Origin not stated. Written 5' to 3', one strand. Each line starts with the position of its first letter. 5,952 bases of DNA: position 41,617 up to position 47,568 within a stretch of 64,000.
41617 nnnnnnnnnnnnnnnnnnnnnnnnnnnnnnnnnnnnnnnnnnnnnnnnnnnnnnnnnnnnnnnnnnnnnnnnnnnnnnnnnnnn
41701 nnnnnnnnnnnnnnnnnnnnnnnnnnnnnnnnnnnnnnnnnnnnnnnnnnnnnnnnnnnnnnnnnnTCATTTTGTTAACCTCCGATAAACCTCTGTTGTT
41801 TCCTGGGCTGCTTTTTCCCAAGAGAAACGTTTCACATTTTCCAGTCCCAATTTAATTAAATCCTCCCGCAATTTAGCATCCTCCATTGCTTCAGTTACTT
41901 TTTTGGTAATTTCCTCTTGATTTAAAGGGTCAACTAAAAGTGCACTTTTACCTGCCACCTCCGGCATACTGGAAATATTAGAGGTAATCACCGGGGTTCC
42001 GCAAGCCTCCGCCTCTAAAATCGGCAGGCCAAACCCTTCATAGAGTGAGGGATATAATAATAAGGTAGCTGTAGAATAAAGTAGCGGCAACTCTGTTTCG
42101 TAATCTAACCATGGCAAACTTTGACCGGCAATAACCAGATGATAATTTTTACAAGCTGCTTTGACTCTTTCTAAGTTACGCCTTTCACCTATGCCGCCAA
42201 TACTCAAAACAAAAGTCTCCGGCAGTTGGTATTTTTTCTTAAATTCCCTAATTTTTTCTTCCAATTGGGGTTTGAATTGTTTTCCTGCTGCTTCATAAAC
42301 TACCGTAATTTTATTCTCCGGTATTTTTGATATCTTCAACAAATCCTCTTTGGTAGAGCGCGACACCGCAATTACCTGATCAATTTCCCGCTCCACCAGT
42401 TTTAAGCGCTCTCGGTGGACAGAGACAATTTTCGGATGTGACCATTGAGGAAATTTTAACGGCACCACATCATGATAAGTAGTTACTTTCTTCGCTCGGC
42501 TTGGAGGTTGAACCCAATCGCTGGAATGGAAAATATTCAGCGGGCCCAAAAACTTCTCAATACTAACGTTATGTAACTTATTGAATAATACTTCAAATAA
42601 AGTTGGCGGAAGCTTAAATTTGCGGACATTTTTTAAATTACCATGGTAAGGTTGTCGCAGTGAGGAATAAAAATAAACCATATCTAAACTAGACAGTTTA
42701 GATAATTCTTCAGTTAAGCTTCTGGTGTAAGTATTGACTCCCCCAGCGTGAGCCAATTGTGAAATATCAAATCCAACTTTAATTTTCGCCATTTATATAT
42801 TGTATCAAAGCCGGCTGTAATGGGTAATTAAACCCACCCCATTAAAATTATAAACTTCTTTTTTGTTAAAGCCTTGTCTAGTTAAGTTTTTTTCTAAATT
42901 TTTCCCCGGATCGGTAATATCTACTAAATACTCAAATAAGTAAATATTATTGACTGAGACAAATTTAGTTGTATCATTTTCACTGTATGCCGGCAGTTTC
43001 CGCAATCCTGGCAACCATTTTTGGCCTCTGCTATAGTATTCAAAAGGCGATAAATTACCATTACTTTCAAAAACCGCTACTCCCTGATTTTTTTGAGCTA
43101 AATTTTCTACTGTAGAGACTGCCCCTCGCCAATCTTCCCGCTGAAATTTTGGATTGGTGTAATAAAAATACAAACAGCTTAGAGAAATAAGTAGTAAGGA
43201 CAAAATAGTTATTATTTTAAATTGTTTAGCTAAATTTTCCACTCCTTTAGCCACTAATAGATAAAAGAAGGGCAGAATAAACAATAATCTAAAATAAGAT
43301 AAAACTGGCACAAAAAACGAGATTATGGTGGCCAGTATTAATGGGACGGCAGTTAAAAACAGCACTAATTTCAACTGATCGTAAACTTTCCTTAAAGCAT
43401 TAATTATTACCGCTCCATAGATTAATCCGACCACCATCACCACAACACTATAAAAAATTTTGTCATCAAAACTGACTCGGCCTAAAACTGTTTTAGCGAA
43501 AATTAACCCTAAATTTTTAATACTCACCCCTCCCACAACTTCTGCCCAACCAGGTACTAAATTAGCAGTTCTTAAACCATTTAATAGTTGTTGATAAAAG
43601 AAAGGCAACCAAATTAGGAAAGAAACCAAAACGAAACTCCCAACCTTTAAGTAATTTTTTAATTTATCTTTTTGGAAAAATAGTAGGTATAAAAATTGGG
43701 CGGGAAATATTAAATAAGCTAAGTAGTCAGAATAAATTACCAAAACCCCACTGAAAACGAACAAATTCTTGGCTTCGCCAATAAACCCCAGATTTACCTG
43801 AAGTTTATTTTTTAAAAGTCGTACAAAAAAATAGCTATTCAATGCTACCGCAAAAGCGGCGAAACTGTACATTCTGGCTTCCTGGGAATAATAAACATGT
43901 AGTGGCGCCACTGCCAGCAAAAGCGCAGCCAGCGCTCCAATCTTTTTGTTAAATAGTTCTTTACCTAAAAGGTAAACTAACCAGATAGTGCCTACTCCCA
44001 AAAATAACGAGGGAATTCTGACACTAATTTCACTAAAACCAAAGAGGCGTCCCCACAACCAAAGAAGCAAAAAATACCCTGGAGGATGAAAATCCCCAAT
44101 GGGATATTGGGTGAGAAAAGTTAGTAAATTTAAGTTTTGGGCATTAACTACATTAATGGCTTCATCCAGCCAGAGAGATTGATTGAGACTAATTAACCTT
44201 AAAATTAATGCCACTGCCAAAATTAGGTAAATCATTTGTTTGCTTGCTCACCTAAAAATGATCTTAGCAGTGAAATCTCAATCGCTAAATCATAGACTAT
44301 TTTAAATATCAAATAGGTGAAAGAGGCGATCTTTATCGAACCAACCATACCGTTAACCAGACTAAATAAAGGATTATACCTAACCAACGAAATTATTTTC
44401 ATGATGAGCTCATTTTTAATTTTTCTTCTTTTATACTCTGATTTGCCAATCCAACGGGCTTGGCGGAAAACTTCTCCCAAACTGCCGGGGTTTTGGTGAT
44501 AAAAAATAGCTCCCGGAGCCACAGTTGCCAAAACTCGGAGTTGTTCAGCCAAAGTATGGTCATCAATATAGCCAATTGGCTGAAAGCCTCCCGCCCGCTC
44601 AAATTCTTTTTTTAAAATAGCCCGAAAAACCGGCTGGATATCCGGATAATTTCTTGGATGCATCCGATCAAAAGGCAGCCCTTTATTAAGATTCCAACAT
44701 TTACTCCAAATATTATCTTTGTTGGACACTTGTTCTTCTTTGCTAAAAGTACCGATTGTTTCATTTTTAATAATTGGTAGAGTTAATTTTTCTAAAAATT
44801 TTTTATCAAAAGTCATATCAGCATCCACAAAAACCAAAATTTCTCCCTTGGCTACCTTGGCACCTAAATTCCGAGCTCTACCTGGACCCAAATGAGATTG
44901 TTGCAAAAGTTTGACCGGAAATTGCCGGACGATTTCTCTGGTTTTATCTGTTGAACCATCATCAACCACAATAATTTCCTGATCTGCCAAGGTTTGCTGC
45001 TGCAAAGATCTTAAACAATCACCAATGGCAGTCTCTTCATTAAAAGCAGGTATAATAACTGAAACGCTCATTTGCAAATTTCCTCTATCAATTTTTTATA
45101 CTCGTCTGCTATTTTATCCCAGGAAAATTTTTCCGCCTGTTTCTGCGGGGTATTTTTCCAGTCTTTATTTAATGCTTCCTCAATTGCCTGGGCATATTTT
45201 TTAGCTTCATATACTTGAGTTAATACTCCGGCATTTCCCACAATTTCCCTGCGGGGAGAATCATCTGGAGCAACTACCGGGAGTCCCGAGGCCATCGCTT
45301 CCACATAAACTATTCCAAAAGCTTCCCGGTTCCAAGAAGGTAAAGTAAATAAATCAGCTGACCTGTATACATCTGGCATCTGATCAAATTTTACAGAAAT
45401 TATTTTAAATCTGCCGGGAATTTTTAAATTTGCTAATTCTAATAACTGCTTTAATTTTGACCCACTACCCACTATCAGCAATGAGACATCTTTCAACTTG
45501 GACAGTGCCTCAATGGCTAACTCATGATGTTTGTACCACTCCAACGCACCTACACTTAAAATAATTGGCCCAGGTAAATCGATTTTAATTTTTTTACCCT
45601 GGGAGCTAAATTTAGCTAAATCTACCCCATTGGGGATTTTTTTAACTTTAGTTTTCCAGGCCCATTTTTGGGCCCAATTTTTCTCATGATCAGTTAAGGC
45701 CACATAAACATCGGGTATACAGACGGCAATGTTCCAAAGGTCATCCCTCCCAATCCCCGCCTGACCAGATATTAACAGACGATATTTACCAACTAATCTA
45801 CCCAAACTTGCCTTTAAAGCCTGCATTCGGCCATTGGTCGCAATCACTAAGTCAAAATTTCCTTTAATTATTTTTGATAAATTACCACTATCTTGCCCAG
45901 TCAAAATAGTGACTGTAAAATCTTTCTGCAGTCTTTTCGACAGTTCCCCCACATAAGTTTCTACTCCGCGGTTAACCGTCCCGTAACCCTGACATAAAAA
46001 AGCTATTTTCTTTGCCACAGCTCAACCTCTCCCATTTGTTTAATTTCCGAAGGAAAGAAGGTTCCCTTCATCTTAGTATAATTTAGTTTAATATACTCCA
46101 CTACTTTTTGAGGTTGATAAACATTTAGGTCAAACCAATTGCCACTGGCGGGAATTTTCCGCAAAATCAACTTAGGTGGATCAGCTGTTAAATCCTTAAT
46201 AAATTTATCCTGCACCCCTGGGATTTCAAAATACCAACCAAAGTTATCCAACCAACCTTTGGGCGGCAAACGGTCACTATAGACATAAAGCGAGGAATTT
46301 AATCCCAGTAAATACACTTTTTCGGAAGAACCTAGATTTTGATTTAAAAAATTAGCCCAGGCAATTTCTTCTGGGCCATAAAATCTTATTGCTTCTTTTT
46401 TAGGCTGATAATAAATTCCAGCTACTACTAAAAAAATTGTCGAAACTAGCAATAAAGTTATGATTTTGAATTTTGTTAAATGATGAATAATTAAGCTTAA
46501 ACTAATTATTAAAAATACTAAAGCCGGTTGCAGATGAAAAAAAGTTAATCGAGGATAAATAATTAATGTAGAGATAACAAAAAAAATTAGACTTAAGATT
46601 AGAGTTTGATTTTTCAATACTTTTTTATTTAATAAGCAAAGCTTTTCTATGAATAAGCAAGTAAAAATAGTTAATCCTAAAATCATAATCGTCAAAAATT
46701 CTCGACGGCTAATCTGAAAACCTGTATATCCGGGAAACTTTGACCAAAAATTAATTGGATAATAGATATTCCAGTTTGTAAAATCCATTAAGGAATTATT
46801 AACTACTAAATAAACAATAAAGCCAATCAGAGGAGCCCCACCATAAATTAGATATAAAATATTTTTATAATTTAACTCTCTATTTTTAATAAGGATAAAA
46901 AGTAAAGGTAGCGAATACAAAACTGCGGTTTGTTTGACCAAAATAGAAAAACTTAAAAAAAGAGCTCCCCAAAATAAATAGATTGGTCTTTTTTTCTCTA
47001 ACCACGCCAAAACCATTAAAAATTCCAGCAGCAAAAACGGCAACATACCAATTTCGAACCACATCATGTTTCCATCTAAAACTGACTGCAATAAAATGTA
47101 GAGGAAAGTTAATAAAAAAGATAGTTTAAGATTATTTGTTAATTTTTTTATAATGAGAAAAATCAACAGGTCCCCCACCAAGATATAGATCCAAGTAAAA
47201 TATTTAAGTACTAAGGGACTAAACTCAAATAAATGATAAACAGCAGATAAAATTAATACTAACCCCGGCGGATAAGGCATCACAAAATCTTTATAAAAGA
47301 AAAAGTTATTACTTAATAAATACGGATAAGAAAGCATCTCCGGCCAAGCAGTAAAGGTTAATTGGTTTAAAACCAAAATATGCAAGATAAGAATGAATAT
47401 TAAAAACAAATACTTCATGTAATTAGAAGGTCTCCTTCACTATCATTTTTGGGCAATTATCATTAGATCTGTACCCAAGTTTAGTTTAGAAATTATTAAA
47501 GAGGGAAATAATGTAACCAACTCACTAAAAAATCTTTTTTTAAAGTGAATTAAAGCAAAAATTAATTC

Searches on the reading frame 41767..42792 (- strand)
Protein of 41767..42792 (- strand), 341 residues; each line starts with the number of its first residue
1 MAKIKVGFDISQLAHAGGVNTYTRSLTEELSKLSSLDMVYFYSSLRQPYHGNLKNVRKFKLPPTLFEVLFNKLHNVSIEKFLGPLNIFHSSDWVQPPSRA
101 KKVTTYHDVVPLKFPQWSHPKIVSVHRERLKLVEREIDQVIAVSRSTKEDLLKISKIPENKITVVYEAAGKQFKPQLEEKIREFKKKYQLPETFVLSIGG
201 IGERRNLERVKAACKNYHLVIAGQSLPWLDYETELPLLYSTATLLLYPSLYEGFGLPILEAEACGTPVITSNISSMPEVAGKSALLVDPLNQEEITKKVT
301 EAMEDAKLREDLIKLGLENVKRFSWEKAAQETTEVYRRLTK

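Call 32: search_protein_families(library=pfam, proteins=[window:41767-42792:-], max_evalue=0.001)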
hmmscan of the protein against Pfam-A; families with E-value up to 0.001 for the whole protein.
window:41767-42792:- (341 aa): 5 families
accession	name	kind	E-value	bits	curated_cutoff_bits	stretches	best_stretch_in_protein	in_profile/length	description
PF00534.26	Glycos_transf_1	-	4.9e-23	82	26.4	1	177-314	30-167/172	Glycosyl transferases group 1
PF13692.12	Glyco_trans_1_4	-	1.1e-17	65.1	27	1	184-305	27-142/142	Glycosyl transferases group 1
PF13439.12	Glyco_transf_4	-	1.8e-11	44.8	28.5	1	17-166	2-163/170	Glycosyltransferase Family 4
PF20706.3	GT4-conflict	-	6.2e-08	32.4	26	1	230-320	270-354/385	Family 4 Glycosyltransferase in conflict systems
PF13524.12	Glyco_trans_1_2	-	6e-07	30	25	1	207-331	6-141/144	Glycosyl transferase-like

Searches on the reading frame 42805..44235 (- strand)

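Call 32: search_protein_families(library=pfam, proteins=[window:42805-44235:-], max_evalue=0.001)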
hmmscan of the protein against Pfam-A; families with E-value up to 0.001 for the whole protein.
window:42805-44235:- (476 aa): 1 family
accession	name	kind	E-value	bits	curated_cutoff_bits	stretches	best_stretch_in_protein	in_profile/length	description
PF13231.12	PMT_2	-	1.5e-16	61.4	26.1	1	50-212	2-157/160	Dolichyl-phosphate-mannose-protein mannosyltransferase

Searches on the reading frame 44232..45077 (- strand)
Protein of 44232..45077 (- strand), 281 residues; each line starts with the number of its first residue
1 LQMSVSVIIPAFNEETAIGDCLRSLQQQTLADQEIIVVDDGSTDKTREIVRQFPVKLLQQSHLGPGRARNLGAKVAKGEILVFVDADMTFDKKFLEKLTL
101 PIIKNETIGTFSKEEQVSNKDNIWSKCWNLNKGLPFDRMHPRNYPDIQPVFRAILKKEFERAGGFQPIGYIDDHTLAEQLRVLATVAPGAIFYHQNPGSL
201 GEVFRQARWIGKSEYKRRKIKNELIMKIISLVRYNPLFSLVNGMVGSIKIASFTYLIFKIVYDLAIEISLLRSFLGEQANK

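Call 32: search_protein_families(library=pfam, proteins=[window:44232-45077:-], max_evalue=0.001)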
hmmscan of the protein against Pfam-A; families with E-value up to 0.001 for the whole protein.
window:44232-45077:- (281 aa): 3 families
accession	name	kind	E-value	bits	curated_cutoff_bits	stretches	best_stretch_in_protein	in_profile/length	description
PF00535.33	Glycos_transf_2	-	2.2e-33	116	23.3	1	6-158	1-163/168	Glycosyl transferase family 2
PF13641.12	Glyco_tranf_2_3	-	1.3e-13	52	27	1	5-131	3-139/230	Glycosyltransferase like family 2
PF10111.15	Glyco_tranf_2_2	-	1.5e-11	44.7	27.3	1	6-98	1-102/276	Glycosyltransferase like family 2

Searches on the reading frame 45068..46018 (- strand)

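Call 32: search_protein_families(library=pfam, proteins=[window:45068-46018:-], max_evalue=0.001)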
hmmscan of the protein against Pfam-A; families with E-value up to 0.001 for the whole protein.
window:45068-46018:- (316 aa): 4 families
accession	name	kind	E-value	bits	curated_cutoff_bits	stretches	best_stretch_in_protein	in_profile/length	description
PF00534.26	Glycos_transf_1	-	1.7e-29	103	26.4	1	142-293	7-164/172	Glycosyl transferases group 1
PF13692.12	Glyco_trans_1_4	-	2.6e-25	89.8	27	1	151-284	2-141/142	Glycosyl transferases group 1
PF13439.12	Glyco_transf_4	-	4.8e-06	27.1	28.5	0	18-50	3-36/170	Glycosyltransferase Family 4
PF20706.3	GT4-conflict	-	3.6e-05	23.4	26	1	211-254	268-314/385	Family 4 Glycosyltransferase in conflict systems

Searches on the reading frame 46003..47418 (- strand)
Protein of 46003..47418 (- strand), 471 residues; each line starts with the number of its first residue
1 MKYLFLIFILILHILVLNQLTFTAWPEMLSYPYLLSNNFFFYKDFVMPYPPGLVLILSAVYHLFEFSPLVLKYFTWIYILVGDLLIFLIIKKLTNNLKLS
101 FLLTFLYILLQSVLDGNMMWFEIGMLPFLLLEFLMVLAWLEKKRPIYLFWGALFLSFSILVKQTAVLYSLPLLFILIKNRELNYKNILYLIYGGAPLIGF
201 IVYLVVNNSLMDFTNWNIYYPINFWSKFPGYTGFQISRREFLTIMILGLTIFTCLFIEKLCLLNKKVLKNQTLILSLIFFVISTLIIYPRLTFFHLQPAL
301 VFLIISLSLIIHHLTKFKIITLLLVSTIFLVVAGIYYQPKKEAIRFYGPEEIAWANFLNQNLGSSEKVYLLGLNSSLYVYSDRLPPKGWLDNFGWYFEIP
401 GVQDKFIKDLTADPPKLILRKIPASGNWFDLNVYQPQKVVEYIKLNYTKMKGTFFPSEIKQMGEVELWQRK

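Call 32: search_protein_families(library=pfam, proteins=[window:46003-47418:-], max_evalue=0.001)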
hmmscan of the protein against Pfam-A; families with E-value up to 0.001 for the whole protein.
window:46003-47418:- (471 aa): 1 family
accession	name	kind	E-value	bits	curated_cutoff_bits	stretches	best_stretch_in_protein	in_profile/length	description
PF13231.12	PMT_2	-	1.2e-06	29.2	26.1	1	50-201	3-155/160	Dolichyl-phosphate-mannose-protein mannosyltransferase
